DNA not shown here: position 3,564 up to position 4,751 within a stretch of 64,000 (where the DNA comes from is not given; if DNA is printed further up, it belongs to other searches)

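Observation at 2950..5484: Erm-like 23S rRNA adenine methyltransferase in an overlapping three-gene RNA-modification operon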

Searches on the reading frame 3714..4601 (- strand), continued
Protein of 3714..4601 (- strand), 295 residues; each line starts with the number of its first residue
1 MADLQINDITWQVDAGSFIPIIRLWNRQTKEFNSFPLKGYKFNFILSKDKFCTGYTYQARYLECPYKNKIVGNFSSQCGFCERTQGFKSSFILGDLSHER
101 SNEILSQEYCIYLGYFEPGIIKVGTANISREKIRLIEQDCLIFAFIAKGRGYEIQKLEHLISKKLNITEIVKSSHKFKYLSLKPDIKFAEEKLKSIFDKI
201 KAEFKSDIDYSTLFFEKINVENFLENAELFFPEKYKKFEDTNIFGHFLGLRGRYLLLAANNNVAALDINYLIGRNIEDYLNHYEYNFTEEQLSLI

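Call 56: search_protein_families(library=pfam, proteins=[P0321, P0324, P0238, P0248, P0251, P0256, P0269, P0281, P0232, P0237], max_evalue=0.001)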
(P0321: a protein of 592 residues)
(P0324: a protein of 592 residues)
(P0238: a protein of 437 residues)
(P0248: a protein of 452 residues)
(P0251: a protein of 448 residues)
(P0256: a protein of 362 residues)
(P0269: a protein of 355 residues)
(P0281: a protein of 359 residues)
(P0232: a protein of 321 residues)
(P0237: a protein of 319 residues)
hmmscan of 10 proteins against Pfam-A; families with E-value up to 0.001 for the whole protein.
P0321 (592 aa): 1 family
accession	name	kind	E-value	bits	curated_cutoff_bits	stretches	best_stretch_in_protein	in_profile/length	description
PF10977.13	DUF2797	-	8.1e-12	45.9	25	1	365-531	26-196/227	Protein of unknown function (DUF2797)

P0324 (592 aa): 1 family
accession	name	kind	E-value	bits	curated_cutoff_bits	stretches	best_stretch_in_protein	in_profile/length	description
PF10977.13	DUF2797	-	2.4e-15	57.4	25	1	345-588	12-227/227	Protein of unknown function (DUF2797)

P0238 (437 aa): 1 family
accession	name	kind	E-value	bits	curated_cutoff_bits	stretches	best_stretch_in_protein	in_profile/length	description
PF10977.13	DUF2797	-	4e-11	43.6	25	1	239-342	65-158/227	Protein of unknown function (DUF2797)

P0248 (452 aa): 2 families
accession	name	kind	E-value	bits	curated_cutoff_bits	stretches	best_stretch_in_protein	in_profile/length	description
PF13671.12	AAA_33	-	1.5e-13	51.7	27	1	4-106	2-125/143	AAA domain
PF10977.13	DUF2797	-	1.5e-12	48.3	25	1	191-446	3-225/227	Protein of unknown function (DUF2797)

P0251 (448 aa): 2 families
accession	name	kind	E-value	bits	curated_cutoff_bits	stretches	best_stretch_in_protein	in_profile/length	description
PF13671.12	AAA_33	-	5.2e-12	46.7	27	1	46-114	62-134/143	AAA domain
PF10977.13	DUF2797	-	4.9e-10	40.1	25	1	235-359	29-158/227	Protein of unknown function (DUF2797)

P0256 (362 aa): 1 family
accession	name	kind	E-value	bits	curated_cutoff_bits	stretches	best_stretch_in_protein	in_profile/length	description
PF10977.13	DUF2797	-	3.5e-11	43.8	25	1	182-342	61-215/227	Protein of unknown function (DUF2797)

P0269 (355 aa): 1 family
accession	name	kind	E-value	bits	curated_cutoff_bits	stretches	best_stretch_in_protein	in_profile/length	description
PF10977.13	DUF2797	-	4.4e-20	72.9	25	1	114-349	3-226/227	Protein of unknown function (DUF2797)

P0281 (359 aa): 1 family
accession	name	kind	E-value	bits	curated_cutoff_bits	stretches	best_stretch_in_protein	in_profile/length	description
PF10977.13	DUF2797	-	1.9e-16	61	25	1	118-338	3-215/227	Protein of unknown function (DUF2797)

P0232 (321 aa): 1 family
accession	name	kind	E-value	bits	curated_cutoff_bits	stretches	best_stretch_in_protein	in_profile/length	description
PF10977.13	DUF2797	-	9.6e-16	58.7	25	1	46-270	2-213/227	Protein of unknown function (DUF2797)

P0237 (319 aa): 1 family
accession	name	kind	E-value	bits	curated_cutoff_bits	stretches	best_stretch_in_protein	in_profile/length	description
PF10977.13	DUF2797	-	4e-15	56.7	25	1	102-287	55-226/227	Protein of unknown function (DUF2797)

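Call 71: find_related_loci(query=A1, collection=genome_contigs, flank=6000)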
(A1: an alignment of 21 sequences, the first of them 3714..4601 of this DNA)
Query A1 (295 aa) in genome_contigs; peptide patterns used: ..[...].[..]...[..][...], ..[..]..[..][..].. (x = any residue, [..] = any of these).
17 stretches matched a pattern; 6 encode a relative of the query (tblastn E <= 1e-3); 6 distinct loci.
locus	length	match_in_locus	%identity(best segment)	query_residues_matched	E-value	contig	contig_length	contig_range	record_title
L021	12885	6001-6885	65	1-295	2e-128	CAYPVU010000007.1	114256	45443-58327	MAG TPA_asm: uncultured Candidatus Saccharibacteria bacterium isolate binchicken_co23_219 genome assembly, contig: k141_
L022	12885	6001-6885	61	1-295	8e-120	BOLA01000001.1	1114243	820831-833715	Patescibacteria group bacterium BroJett037 DNA, sequence1, whole genome shotgun sequence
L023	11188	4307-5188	60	1-295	9e-117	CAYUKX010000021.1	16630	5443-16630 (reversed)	MAG TPA_asm: uncultured Candidatus Saccharibacteria bacterium isolate SRP107338_co1_190 genome assembly, contig: NODE_35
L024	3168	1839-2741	39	5-295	4e-66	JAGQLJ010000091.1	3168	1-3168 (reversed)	MAG: Candidatus Dojkabacteria bacterium isolate HKST-UBA13 2012-05-30_1_(paired)_contig_376777, whole genome shotgun seq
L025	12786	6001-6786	41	4-285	3e-60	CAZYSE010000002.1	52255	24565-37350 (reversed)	MAG TPA_asm: uncultured Candidatus Saccharibacteria bacterium isolate SRP286056_co1_293 genome assembly, contig: NODE_62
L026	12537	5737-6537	39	1-285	2e-56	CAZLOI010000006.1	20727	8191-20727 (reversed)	MAG TPA_asm: uncultured Candidatus Saccharibacteria bacterium isolate binchicken_co179_42 genome assembly, contig: NODE_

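Call 76: search_protein_families(library=pfam, proteins=[L025:3659-4462:-, L025:4587-5942:+, L025:6813-7517:+, L025:7517-8062:+, L026:3458-4255:-, L026:4389-5744:+, L026:6564-7277:+, L026:7274-8347:-, L024:822-1757:-], max_evalue=0.001)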
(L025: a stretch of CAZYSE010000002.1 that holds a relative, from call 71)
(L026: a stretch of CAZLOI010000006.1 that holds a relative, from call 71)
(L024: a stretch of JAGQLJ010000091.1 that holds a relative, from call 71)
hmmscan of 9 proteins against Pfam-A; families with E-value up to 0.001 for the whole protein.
L025:3659-4462:- (267 aa): 0 families

L025:4587-5942:+ (451 aa): 2 families
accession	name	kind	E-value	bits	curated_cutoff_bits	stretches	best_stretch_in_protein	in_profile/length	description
PF01458.23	SUFBD_core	-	3.3e-79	266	27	1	189-422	2-232/232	SUF system FeS cluster assembly, SufBD core domain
PF19295.5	SufBD_N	-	4.6e-11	43.1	23.5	1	27-185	20-171/172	SufBD protein N-terminal region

L025:6813-7517:+ (234 aa): 3 families
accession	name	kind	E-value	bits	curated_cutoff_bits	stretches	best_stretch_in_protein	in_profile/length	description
PF00175.26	NAD_binding_1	-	2.4e-10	41.5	22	1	107-218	1-108/109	Oxidoreductase NAD-binding domain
PF00970.30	FAD_binding_6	-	7.3e-09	36.3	21.1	1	10-96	3-97/99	Oxidoreductase FAD-binding domain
PF08030.17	NAD_binding_6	-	0.00034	21.1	22.2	0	106-142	5-44/156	Ferric reductase NAD binding domain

L025:7517-8062:+ (181 aa): 3 families
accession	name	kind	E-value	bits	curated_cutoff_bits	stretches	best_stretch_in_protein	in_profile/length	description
PF00117.34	GATase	-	1e-21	77.9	22.8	1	6-176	1-187/190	Glutamine amidotransferase class-I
PF07722.19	Peptidase_C26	-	4.3e-07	30.4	20.5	1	115-161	170-219/219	Peptidase C26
PF01174.25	SNO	-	8.6e-05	22.9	27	0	62-97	56-91/188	SNO glutamine amidotransferase family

L026:3458-4255:- (265 aa): 0 families

L026:4389-5744:+ (451 aa): 2 families
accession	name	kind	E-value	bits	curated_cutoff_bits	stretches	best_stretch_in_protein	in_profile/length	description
PF01458.23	SUFBD_core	-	4.4e-81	272.2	27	1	189-422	2-232/232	SUF system FeS cluster assembly, SufBD core domain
PF19295.5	SufBD_N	-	5e-12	46.3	23.5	1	26-185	19-171/172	SufBD protein N-terminal region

L026:6564-7277:+ (237 aa): 2 families
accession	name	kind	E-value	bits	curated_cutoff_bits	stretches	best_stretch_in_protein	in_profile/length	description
PF00175.26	NAD_binding_1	-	4.2e-11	43.9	22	1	107-220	1-108/109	Oxidoreductase NAD-binding domain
PF00970.30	FAD_binding_6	-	6.2e-07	30.1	21.1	1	10-96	3-97/99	Oxidoreductase FAD-binding domain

L026:7274-8347:- (357 aa): 2 families
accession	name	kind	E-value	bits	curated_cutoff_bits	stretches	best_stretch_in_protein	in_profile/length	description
PF00483.29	NTP_transferase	-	1.6e-24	87.3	21.2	1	3-284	2-242/245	Nucleotidyl transferase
PF22640.1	ManC_GMP_beta-helix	-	7.5e-07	29.4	27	1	298-347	7-54/55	MannoseP isomerase/GMP-like beta-helix domain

L024:822-1757:- (311 aa): 3 families
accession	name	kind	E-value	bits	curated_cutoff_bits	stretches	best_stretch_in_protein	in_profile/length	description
PF13641.12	Glyco_tranf_2_3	-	8.6e-17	62.4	27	1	2-233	3-230/230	Glycosyltransferase like family 2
PF00535.33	Glycos_transf_2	-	4.2e-10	40.2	23.3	1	3-131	1-128/168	Glycosyl transferase family 2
PF13632.12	Glyco_trans_2_3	-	1.8e-08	34.9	27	1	184-284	93-180/198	Glycosyl transferase family group 2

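Call 96: search_dna_similar(query=P0269, collection=plasmids, mode=protein, max_rows=15, max_evalue=0.001)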
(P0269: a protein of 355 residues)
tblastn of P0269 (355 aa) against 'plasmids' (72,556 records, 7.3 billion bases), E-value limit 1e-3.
Records with a match: 14; places in all: 14; records where one place covers at least 80% of the query: 0.
Best place of each record, by identity: <60% 14.
By first word of the organism name: Streptomyces 4; Acinetobacter 3; Acaryochloris 2; Photobacterium 2; Pseudomonas 1; Natronorubrum 1; Miltoncostaea 1.
By predicted mobility (MOB-suite, as given by PLSDB): non-mobilizable 7; conjugative 4; mobilizable 3.
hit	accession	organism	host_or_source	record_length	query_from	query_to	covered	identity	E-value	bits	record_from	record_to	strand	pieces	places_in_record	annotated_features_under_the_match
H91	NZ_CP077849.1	Acinetobacter baumannii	Homo sapiens,Rectal swab_P28_BU14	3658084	113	351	67%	25.0%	9e-6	55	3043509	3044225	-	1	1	none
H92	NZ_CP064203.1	Acinetobacter baumannii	Homo sapiens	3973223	113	351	67%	25.0%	9e-6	55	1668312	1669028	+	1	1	none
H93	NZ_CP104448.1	Acinetobacter baumannii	Homo sapiens,sputum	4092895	113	351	67%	25.0%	2e-5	54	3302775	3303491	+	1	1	none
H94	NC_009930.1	Acaryochloris marina MBIC11017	-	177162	112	350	67%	24.6%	2e-4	51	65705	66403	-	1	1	DUF2797 domain-containing protein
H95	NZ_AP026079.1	Acaryochloris marina MBIC10699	cell culture,Ascidian, Diplosoma similis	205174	112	350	67%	24.6%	2e-4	51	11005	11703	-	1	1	DUF2797 domain-containing protein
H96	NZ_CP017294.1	Pseudomonas aeruginosa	Homo sapiens,blood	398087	113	350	67%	23.3%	1e-5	54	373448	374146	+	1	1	DUF2797 domain-containing protein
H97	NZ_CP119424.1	Photobacterium sp. DA100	-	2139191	138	350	60%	25.1%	6e-4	49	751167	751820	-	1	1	none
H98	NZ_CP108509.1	Streptomyces sp. NBC_01237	-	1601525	55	295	68%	21.8%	2e-7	61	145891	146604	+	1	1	none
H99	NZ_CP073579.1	Photobacterium sp. GJ3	-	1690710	138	354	61%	23.1%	6e-5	52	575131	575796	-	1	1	record has no annotation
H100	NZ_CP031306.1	Natronorubrum bangense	Cell culture,The Bange salt-alkaline ...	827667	185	348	46%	27.7%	4e-7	59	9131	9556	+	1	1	DUF2797 domain-containing protein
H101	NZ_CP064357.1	Miltoncostaea oceani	pure culture,marine sediment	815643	80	240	45%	28.2%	4e-11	72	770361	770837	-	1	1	DUF2797 domain-containing protein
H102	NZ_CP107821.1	Streptomyces sp. NBC_00536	-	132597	80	268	53%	23.4%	4e-11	72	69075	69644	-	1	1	DUF2797 domain-containing protein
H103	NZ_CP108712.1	Streptomyces sp. NBC_01001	-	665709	80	246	47%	23.5%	1e-8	64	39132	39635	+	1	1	DUF2797 domain-containing protein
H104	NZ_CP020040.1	Streptomyces sp. 3211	pure culture,soil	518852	80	248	48%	22.7%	6e-10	68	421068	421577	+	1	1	DUF2797 domain-containing protein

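Call 97: get_annotated_region(hit=H96, flank=4000)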
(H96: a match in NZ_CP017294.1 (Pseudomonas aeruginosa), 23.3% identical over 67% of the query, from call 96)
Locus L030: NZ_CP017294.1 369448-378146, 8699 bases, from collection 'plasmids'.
description: Pseudomonas aeruginosa strain PA83 plasmid unnamed1, complete sequence
organism: Pseudomonas aeruginosa (NCBI taxid 287)
taxonomy: Bacteria; Pseudomonadota; Gammaproteobacteria; Pseudomonadales; Pseudomonadaceae; Pseudomonas; Pseudomonas aeruginosa
host: -; source: Homo sapiens,blood; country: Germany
typing (MOB-suite, as given by PLSDB): conjugative; replicon IncP; relaxase MOBP; mating-pair formation MPF_T
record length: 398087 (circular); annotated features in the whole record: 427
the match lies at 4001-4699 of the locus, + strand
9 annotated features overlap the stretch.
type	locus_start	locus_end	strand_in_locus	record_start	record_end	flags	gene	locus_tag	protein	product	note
CDS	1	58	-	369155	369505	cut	-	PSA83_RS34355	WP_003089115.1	mercuric transporter MerT family protein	-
CDS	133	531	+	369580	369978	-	merR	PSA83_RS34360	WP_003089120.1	Hg(II)-responsive transcriptional regulator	-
CDS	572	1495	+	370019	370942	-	-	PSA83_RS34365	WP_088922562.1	NAD(+) kinase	GO:0006741 - NADP biosynthetic process [Evidence IEA]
CDS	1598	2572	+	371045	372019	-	-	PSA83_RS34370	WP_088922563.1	metallophosphoesterase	-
CDS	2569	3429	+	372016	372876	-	-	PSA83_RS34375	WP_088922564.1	rhomboid family intramembrane serine protease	-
CDS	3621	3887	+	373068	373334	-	-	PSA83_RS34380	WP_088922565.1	DUF1315 family protein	-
CDS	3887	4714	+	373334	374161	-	-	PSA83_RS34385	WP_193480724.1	DUF2797 domain-containing protein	-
CDS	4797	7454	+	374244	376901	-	pepN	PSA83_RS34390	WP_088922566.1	aminopeptidase N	GO:0006508 - proteolysis [Evidence IEA]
CDS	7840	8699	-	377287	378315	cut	-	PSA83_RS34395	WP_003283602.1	IS30-like element ISPsp7 family transposase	GO:0006313 - DNA transposition [Evidence IEA]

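Call 98: get_annotated_region(hit=H94, flank=4000)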
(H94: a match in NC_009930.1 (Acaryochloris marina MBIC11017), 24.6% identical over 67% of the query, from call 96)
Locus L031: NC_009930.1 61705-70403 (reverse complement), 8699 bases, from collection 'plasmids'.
description: Acaryochloris marina MBIC11017 plasmid pREB5, complete sequence
organism: Acaryochloris marina MBIC11017 (NCBI taxid 329726)
taxonomy: Bacteria; Cyanobacteriota; Cyanophyceae; Acaryochloridales; Acaryochloridaceae; Acaryochloris; Acaryochloris marina; Acaryochloris marina MBIC11017
host: -; source: -; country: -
typing (MOB-suite, as given by PLSDB): conjugative; relaxase MOBF; mating-pair formation MPF_T
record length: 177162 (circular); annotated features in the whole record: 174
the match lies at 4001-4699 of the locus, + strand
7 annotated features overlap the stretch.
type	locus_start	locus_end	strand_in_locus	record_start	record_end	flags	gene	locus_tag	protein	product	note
CDS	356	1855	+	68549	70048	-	-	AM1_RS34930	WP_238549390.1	cytochrome P450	-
CDS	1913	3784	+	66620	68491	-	-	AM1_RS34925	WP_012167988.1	RNB domain-containing ribonuclease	-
CDS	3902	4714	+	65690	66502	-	-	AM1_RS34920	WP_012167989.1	DUF2797 domain-containing protein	-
CDS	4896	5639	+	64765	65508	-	-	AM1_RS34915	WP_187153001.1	alpha/beta fold hydrolase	-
CDS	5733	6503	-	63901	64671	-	-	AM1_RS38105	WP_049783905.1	ParB N-terminal domain-containing protein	-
CDS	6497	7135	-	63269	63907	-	parA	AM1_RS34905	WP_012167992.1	ParA family partition ATPase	-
CDS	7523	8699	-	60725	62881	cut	-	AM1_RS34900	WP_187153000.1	ankyrin repeat domain-containing protein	-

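Call 99: get_annotated_region(hit=H101, flank=4000)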
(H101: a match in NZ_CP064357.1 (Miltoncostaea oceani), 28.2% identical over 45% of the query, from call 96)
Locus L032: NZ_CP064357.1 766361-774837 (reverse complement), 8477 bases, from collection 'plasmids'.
description: Miltoncostaea oceani strain SCSIO 61214 plasmid unnamed1, complete sequence
organism: Miltoncostaea oceani (NCBI taxid 2843216)
taxonomy: Bacteria; Actinomycetota; Thermoleophilia; Miltoncostaeales; Miltoncostaeaceae; Miltoncostaea; Miltoncostaea oceani
host: -; source: pure culture,marine sediment; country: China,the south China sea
typing (MOB-suite, as given by PLSDB): non-mobilizable
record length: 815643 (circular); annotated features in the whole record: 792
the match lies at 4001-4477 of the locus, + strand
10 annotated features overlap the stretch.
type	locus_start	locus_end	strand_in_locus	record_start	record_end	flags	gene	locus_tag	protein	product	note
CDS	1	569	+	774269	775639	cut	radA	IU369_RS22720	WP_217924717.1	DNA repair protein RadA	GO:0006281 - DNA repair [Evidence IEA]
CDS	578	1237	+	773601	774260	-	-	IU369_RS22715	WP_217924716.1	hypothetical protein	-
CDS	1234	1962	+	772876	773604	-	-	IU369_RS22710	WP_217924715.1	hypothetical protein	-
CDS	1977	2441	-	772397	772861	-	-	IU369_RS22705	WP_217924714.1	hypothetical protein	-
CDS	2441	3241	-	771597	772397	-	-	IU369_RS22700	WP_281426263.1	ParA family protein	-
CDS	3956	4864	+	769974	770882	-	-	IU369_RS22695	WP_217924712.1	DUF2797 domain-containing protein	-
CDS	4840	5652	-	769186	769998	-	-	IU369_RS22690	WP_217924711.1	GNAT family N-acetyltransferase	-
CDS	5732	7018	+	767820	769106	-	-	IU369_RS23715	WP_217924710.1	hypothetical protein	-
CDS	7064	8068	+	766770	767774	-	-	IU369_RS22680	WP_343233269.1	PCRF domain-containing protein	GO:0006415 - translational termination [Evidence IEA]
CDS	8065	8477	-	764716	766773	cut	-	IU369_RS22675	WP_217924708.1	ParB/RepB/Spo0J family partition protein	GO:0007059 - chromosome segregation [Evidence IEA]; GO:0000910 - cytokinesis [Evidence IEA]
